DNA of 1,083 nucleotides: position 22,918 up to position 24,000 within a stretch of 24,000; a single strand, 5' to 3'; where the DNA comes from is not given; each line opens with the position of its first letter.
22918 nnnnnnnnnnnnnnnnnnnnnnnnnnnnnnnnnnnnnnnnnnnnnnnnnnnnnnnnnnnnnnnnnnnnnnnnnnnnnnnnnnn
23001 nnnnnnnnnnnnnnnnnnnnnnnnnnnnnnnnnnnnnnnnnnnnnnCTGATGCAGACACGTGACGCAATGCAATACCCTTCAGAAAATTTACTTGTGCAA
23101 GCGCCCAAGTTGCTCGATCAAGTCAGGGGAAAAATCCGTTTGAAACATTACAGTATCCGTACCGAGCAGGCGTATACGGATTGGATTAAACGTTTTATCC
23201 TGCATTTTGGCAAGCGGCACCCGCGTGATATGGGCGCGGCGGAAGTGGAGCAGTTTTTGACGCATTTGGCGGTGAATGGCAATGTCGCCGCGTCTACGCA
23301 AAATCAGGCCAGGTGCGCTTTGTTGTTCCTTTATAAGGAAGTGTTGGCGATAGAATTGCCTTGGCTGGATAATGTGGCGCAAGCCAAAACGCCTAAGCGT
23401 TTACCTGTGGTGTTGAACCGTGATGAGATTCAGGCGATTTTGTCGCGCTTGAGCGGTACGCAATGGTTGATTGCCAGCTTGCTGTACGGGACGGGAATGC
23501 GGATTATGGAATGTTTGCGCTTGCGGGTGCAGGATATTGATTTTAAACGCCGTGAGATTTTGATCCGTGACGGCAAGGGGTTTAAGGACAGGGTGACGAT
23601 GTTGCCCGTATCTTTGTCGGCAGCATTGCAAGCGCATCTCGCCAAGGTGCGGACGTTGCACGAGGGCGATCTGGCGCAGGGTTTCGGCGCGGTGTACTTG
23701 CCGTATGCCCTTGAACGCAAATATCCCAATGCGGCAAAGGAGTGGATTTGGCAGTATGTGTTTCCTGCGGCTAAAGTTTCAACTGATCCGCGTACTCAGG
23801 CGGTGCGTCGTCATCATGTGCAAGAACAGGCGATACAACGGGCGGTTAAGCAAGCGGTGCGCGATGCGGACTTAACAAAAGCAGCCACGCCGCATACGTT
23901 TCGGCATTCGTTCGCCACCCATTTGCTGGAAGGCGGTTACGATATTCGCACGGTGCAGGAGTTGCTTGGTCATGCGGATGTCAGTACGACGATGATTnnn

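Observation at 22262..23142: TA operon wedged between attI and intI, bracketed by diverged direct repeats of the intI 5' end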

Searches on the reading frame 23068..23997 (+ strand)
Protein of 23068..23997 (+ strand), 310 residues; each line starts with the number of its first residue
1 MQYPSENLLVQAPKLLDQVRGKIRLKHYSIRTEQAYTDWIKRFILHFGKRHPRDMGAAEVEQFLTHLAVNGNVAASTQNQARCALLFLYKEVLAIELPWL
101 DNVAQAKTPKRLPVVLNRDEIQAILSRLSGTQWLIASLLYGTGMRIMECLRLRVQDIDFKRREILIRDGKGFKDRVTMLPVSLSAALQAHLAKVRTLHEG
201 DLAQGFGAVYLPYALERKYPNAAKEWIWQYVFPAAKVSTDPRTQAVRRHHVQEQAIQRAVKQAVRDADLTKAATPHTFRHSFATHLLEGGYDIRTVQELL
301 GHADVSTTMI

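Call 4: search_protein_families(library=pfam, proteins=[window:23068-23997:+], max_evalue=0.01)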
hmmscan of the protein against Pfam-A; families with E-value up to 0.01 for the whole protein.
window:23068-23997:+ (310 aa): 2 families
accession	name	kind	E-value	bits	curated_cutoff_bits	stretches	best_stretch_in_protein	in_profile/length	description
PF00589.27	Phage_integrase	-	2.2e-35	122.4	27.1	1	116-310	3-164/172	Phage integrase family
PF13495.12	Phage_int_SAM_4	-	6.1e-30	103.9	27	1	15-98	1-84/85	Phage integrase, N-terminal SAM-like domain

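Call 9: find_related_loci(query=window:23068-23997:+, collection=genome_contigs, flank=6000)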
Query window:23068-23997:+ (310 aa) in genome_contigs; peptide patterns used: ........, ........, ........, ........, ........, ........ (x = any residue, [..] = any of these).
599 stretches matched a pattern (row limit reached: there are more); 590 encode a relative of the query (tblastn E <= 1e-3); the best 80 are kept; 80 distinct loci.
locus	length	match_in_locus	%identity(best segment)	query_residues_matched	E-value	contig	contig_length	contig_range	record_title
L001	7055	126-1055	90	1-310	0e+0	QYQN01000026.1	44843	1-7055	MAG: Methylococcaceae bacterium isolate PowLak16_MAG1 c_000000208277, whole genome shotgun sequence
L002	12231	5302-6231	83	1-310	4e-177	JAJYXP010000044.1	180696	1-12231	MAG: Proteobacteria bacterium isolate FK3.bin53 NODE_82_length_180696_cov_32.737940, whole genome shotgun sequence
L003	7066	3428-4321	82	13-310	8e-171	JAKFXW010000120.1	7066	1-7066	MAG: Gallionellaceae bacterium isolate ND4_Bin_6 ND4_0000662, whole genome shotgun sequence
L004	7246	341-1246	77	9-310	8e-161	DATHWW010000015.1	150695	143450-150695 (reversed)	MAG TPA_asm: Methylophilaceae bacterium isolate SMAG_U16169 k141_122747, whole genome shotgun sequence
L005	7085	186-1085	78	11-310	2e-159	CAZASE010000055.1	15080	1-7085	MAG TPA_asm: uncultured Rhodocyclaceae bacterium isolate binchicken_co322_158 genome assembly, contig: NODE_5237_length_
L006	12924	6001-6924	75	3-310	1e-158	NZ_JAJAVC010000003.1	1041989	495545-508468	Methylobacillus arboreus strain VKM B-2590 platanus_K_21_77_3, whole genome shotgun sequence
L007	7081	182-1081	76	11-310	8e-159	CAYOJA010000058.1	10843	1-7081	MAG TPA_asm: uncultured Thiobacillus sp. isolate SRP189682_co1_107 genome assembly, contig: NODE_14141_length_10843_cov_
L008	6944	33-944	75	7-310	6e-158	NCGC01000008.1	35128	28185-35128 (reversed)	MAG: Methylophilales bacterium 28-44-11 04302015_28_scaffold_286, whole genome shotgun sequence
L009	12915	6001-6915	76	10-310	8e-158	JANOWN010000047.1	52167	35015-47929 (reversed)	MAG: Methylotenera sp. isolate VAR_35_metabat_405 VAR_35_k141_4372310, whole genome shotgun sequence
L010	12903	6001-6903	75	10-310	2e-157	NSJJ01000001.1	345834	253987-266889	MAG: Sulfuricella denitrificans isolate Ru_enrich_SD NODE_6_length_345834_cov_13.6869, whole genome shotgun sequence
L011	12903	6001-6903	75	10-310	3e-157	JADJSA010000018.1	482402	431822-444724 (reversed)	MAG: Candidatus Methylophosphatis haderslevensis isolate Hade_18-Q3-R52-61_BATAC.316 tig01683516-10-4822360, whole genom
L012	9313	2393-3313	73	4-310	2e-157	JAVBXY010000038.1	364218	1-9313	MAG: Rhodocyclaceae bacterium isolate GS19 4, whole genome shotgun sequence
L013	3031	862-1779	75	10-310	3e-164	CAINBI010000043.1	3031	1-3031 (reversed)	MAG: uncultured proteobacterium isolate LinL3_bin-0713 genome assembly, contig: bin-0713:043/170, whole genome shotgun s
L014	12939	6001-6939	71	1-310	2e-155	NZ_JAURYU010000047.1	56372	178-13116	MAG: Methylotenera sp. isolate E2_maxbin.024 E2_k141_46686, whole genome shotgun sequence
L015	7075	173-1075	73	10-310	1e-154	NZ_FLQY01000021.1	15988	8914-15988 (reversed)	Candidatus Propionivibrio aalborgensis isolate 2, whole genome shotgun sequence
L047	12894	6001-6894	67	13-310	5e-136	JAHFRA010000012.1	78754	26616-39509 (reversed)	MAG: Gallionella sp. isolate nzgw563 NODE_159_length_78755_cov_6.616095, whole genome shotgun sequence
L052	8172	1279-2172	66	13-310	3e-134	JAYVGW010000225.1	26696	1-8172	MAG: Methyloglobulus sp. isolate GL47_Up_metabat_177 GL47_Up_metabat_177_224, whole genome shotgun sequence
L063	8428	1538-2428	66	14-310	1e-130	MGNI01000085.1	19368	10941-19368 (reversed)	MAG: Chloroflexi bacterium RBG_16_48_8 RBG_16_scaffold_23863, whole genome shotgun sequence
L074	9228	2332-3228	63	12-310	7e-129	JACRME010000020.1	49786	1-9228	MAG: Nitrosomonadales bacterium isolate NC_groundwater_1899_Pr3_S2p5_59_14 SR2-18-S2p5_coassembly_scaffold_175021, whole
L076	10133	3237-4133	66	13-310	3e-128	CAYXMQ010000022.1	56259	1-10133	MAG TPA_asm: uncultured Thiobacillus sp. isolate binchicken_co266_169 genome assembly, contig: NODE_1154_length_56259_co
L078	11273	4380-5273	62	13-310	1e-127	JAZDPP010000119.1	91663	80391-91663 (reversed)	MAG: Pseudomonadota bacterium isolate MEGAHIT-group-0.852 k141_8917956, whole genome shotgun sequence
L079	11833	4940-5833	63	13-310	1e-126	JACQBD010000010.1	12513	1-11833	MAG: Gammaproteobacteria bacterium isolate NC_groundwater_933_Pr1_S-0.2um_54_18 Montesol18-Sp2_coassembly_scaffold_17875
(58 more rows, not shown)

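Call 29: search_protein_families(library=pfam, proteins=[L063:604-873:+, L063:899-1171:+, L076:2351-2608:+, L076:2612-2866:+, L079:4172-4567:+, L078:3353-3805:+, L052:625-897:+, L047:4662-5537:+, L009:4629-5441:+, L074:1357-1677:+], max_evalue=0.001)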
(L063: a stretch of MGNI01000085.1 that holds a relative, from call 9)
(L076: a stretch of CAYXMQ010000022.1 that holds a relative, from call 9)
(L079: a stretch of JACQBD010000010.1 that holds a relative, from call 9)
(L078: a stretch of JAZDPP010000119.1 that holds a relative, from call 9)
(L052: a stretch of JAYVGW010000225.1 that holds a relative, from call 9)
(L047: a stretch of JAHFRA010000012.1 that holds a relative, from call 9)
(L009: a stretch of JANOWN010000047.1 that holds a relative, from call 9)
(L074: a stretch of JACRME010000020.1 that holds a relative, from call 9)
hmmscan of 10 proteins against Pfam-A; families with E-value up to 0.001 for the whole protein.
L063:604-873:+ (89 aa): 0 families

L063:899-1171:+ (90 aa): 0 families

L076:2351-2608:+ (85 aa): 0 families

L076:2612-2866:+ (84 aa): 0 families

L079:4172-4567:+ (131 aa): 0 families

L078:3353-3805:+ (150 aa): 0 families

L052:625-897:+ (90 aa): 0 families

L047:4662-5537:+ (291 aa): 1 family
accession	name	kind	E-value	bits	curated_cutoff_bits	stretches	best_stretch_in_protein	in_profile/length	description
PF07505.17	DUF5131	-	1.6e-68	231.3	28.9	1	40-277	1-241/243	Protein of unknown function (DUF5131)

L009:4629-5441:+ (270 aa): 1 family
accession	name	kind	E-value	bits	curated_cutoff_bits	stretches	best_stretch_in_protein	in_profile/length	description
PF03976.20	PPK2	-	4.5e-73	246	22.3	1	30-251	3-223/229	Polyphosphate kinase 2 (PPK2)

L074:1357-1677:+ (106 aa): 0 families
